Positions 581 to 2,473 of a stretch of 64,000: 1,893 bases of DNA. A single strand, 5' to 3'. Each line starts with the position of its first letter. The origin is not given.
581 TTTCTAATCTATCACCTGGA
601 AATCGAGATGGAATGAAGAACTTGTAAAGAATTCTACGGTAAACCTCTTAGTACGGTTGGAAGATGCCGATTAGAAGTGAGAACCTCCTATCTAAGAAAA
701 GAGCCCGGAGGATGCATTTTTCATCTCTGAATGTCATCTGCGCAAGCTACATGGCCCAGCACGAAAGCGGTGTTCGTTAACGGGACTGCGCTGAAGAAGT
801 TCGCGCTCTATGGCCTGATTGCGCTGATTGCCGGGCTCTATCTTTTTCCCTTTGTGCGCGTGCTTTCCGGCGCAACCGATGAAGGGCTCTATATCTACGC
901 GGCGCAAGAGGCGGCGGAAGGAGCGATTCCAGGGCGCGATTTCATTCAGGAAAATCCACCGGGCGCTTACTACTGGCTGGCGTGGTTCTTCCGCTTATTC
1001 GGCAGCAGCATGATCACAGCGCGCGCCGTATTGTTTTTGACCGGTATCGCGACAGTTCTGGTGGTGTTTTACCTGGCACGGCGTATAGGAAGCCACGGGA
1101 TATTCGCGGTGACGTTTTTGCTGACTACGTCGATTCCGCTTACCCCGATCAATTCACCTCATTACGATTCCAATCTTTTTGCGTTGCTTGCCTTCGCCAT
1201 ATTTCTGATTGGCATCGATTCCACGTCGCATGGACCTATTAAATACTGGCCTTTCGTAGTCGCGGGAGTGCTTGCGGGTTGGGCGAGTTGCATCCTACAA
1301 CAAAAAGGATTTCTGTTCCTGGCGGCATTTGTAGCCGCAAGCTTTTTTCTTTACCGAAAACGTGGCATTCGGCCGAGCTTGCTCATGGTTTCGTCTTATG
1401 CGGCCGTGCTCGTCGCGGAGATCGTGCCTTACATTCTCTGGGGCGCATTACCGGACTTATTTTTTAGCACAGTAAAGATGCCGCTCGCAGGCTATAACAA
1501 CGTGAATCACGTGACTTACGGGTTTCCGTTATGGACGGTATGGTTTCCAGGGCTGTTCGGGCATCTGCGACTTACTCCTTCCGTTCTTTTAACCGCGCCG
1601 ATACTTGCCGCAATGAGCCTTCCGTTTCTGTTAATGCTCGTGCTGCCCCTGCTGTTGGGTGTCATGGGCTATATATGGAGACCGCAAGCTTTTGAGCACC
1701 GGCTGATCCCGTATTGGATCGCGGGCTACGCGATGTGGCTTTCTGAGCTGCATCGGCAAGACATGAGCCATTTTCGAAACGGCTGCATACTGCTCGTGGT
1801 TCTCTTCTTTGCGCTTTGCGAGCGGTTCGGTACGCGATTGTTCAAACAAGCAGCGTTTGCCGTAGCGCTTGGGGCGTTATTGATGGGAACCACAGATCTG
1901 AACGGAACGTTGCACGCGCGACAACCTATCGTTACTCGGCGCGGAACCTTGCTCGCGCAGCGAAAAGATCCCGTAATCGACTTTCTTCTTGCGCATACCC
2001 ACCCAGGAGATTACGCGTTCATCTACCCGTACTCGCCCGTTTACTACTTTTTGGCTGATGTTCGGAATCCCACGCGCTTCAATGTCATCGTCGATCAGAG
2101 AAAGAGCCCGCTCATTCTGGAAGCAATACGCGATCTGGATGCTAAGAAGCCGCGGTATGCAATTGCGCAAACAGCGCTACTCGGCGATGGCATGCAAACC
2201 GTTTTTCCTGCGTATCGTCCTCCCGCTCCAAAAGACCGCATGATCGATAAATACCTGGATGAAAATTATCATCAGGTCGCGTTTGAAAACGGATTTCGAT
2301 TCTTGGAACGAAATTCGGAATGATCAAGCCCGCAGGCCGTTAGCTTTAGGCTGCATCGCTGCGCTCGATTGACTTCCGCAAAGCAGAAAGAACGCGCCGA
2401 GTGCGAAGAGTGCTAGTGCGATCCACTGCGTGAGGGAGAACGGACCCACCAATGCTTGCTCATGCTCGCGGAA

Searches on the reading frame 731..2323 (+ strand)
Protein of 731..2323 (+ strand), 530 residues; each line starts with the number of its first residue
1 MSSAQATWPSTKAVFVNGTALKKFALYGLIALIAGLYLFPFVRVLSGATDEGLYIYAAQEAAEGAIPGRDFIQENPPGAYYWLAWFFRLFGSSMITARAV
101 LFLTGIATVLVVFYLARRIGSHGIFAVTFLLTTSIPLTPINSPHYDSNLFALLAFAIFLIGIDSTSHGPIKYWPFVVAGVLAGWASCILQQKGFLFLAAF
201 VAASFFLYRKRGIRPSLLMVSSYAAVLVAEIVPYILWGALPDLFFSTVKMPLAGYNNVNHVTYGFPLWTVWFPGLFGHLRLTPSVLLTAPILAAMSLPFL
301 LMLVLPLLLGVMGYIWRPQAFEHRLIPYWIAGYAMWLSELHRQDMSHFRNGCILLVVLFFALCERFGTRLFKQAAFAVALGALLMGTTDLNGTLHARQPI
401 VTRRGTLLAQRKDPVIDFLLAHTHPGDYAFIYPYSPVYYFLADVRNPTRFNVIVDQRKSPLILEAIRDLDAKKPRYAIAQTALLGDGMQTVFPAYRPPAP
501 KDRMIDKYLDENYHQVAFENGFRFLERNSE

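Call 31: search_protein_families(library=pfam, proteins=[window:731-2323:+], max_evalue=0.00001)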
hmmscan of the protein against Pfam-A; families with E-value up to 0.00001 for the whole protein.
window:731-2323:+ (530 aa): 1 family
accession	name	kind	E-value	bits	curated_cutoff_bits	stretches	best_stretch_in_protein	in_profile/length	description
PF13231.12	PMT_2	-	3.4e-08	34.3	26.1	1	75-237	2-160/160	Dolichyl-phosphate-mannose-protein mannosyltransferase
